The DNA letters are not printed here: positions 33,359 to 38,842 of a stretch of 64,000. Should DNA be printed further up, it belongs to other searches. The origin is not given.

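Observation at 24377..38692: Ssp-type phosphorothioation module lacking a cysteine desulfurase, coupled to a DptFGH/SspFGH-like three-gene module of different base composition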

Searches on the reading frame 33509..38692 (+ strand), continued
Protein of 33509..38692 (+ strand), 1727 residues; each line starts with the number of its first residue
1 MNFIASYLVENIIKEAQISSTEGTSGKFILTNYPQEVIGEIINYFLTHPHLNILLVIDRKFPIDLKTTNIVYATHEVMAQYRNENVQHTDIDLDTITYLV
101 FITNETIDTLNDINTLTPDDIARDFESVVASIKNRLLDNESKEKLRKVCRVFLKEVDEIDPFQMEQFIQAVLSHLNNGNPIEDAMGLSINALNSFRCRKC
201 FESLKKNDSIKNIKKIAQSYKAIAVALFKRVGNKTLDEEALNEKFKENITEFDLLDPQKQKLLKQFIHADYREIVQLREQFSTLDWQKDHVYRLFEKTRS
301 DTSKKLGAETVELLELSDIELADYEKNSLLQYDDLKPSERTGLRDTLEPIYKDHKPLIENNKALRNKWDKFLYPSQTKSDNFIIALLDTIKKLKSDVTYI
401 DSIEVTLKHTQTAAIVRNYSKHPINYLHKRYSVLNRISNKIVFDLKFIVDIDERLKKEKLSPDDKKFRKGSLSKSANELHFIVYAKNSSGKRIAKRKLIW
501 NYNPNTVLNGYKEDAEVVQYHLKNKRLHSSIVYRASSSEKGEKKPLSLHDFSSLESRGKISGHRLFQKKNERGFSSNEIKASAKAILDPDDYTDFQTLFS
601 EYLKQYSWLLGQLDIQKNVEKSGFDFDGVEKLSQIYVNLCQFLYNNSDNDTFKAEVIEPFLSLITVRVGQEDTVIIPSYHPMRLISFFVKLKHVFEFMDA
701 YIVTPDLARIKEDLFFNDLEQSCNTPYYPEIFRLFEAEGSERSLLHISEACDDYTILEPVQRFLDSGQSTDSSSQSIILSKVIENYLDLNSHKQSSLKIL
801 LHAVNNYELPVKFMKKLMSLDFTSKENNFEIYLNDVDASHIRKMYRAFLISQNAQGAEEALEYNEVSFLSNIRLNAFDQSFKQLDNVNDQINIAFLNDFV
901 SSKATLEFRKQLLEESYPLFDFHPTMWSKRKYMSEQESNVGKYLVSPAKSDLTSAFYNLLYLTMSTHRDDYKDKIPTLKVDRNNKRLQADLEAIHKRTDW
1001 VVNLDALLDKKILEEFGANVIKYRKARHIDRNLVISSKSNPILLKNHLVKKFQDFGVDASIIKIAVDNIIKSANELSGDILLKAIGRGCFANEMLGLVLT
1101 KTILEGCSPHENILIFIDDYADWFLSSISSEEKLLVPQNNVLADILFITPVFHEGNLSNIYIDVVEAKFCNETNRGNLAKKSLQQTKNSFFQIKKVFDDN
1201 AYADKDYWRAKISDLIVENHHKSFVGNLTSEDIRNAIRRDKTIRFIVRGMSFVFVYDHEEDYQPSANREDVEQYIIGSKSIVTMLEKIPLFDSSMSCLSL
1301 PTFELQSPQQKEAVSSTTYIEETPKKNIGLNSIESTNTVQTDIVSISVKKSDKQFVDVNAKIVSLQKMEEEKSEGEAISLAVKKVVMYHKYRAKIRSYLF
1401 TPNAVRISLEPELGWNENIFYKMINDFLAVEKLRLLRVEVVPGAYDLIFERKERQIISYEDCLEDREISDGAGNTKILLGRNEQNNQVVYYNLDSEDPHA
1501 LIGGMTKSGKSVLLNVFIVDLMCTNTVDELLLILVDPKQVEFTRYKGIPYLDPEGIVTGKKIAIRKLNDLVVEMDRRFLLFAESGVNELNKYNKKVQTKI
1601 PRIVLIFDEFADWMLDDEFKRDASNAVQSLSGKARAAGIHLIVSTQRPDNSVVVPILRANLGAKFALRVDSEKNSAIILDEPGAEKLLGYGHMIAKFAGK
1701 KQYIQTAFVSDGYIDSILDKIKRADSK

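Call 75: search_dna_similar(query=window:33509-38692:+, collection=plasmids, mode=protein, max_rows=12)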
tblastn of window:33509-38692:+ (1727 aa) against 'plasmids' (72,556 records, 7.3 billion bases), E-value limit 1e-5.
Records with a match: 1139; places in all: 1201; records where one place covers at least 80% of the query: 13.
Best place of each record, by identity: <60% 1139.
By first word of the organism name: Bacillus 232; Ralstonia 136; Priestia 123; Enterococcus 112; Clostridium 112; Sinorhizobium 87; Mycobacterium 29; Streptomyces 29; Rhodococcus 15; Shinella 14; and 116 more.
By predicted mobility (MOB-suite, as given by PLSDB): non-mobilizable 623; mobilizable 414; conjugative 102.
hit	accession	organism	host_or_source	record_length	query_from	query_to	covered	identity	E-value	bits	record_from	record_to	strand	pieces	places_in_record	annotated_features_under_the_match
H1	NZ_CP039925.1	Agrobacterium tumefaciens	-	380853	20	1710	96%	26.1%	2e-73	470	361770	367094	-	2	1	FtsK/SpoIIIE domain-containing protein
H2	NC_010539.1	Crocosphaera subtropica ATCC 51142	-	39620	180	1723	88%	27.6%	6e-74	487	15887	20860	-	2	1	FtsK/SpoIIIE domain-containing protein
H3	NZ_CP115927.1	Agrobacterium tumefaciens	Chrysanthemum,cell culture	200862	77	1710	90%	26.6%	2e-75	479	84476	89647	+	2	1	FtsK/SpoIIIE domain-containing protein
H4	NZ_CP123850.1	Agrobacterium tumefaciens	Rose,cell culture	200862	77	1710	90%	26.6%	2e-75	479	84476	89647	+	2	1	FtsK/SpoIIIE domain-containing protein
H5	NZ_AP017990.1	Aminobacter sp. SS-2016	Lotus japoicus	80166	20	1710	89%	26.6%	2e-72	465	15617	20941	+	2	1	FtsK/SpoIIIE domain-containing protein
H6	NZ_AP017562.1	Pseudanabaena sp. ABRG5-3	-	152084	229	1722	87%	27.1%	2e-134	474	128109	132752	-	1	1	FtsK/SpoIIIE domain-containing protein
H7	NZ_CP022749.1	Sphingobium xenophagum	cell culture,electronic ...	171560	279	1727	77%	28.7%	3e-73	478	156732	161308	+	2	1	none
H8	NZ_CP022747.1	Sphingobium xenophagum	cell culture,electronic ...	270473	279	1727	77%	28.7%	3e-73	478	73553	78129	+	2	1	none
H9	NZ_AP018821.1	Sphingomonas bisphenolicum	-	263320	279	1727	77%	28.6%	9e-73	476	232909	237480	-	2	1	FtsK/SpoIIIE domain-containing protein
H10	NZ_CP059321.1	Rhizorhabdus wittichii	Enrichment culture,Wastewater treatment ...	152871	279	1726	80%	27.6%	5e-71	461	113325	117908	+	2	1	FtsK/SpoIIIE domain-containing protein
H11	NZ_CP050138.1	Sphingomonas sp. CL5.1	-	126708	279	1721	80%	27.4%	1e-69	457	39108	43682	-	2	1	FtsK/SpoIIIE domain-containing protein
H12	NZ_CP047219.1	Sphingobium yanoikuyae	cell culture,sludge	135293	279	1710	77%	28.1%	2e-71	459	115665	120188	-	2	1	FtsK/SpoIIIE domain-containing protein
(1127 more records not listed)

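Call 77: get_annotated_region(hit=H3, flank=11000)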
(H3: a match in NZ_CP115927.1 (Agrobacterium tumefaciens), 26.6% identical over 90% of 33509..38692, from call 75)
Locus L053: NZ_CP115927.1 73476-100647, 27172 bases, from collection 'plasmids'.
description: Agrobacterium tumefaciens strain K224 plasmid pAtK224b, complete sequence
organism: Agrobacterium tumefaciens (NCBI taxid 358)
taxonomy: Bacteria; Pseudomonadota; Alphaproteobacteria; Hyphomicrobiales; Rhizobiaceae; Agrobacterium; Agrobacterium tumefaciens
host: -; source: Chrysanthemum,cell culture; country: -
typing (MOB-suite, as given by PLSDB): non-mobilizable; replicon rep_cluster_440; mating-pair formation MPF_T
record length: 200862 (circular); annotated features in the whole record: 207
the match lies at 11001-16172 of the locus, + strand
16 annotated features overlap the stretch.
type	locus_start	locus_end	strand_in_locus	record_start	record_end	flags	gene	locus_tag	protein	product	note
CDS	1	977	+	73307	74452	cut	-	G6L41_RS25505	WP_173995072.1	RHE_PE00001 family protein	-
CDS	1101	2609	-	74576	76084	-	-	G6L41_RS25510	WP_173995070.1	hypothetical protein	-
CDS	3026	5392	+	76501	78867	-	-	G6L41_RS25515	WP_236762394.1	sensor histidine kinase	-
CDS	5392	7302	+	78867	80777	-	-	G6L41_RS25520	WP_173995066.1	hypothetical protein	-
CDS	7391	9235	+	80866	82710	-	-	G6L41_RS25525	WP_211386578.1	hypothetical protein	-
CDS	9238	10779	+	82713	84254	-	-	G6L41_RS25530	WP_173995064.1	hypothetical protein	-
CDS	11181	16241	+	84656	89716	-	-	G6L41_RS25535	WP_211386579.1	FtsK/SpoIIIE domain-containing protein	-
CDS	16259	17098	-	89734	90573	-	-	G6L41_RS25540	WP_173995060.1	phosphoadenosine phosphosulfate reductase family protein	-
CDS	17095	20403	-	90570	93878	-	-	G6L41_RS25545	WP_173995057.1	ATP-binding protein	-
CDS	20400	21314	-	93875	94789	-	-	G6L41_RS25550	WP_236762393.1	DUF4007 family protein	-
CDS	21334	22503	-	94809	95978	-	-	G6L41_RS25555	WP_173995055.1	cysteine desulfurase family protein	-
CDS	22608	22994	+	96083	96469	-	-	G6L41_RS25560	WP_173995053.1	hypothetical protein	-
CDS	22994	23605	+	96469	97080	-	-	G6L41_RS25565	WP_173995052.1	class I SAM-dependent methyltransferase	-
CDS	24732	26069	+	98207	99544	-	-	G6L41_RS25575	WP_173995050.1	site-specific integrase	GO:0015074 - DNA integration [Evidence IEA]; GO:0006310 - DNA recombination [Evidence IEA]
CDS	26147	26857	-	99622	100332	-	-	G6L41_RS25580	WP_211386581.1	hypothetical protein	-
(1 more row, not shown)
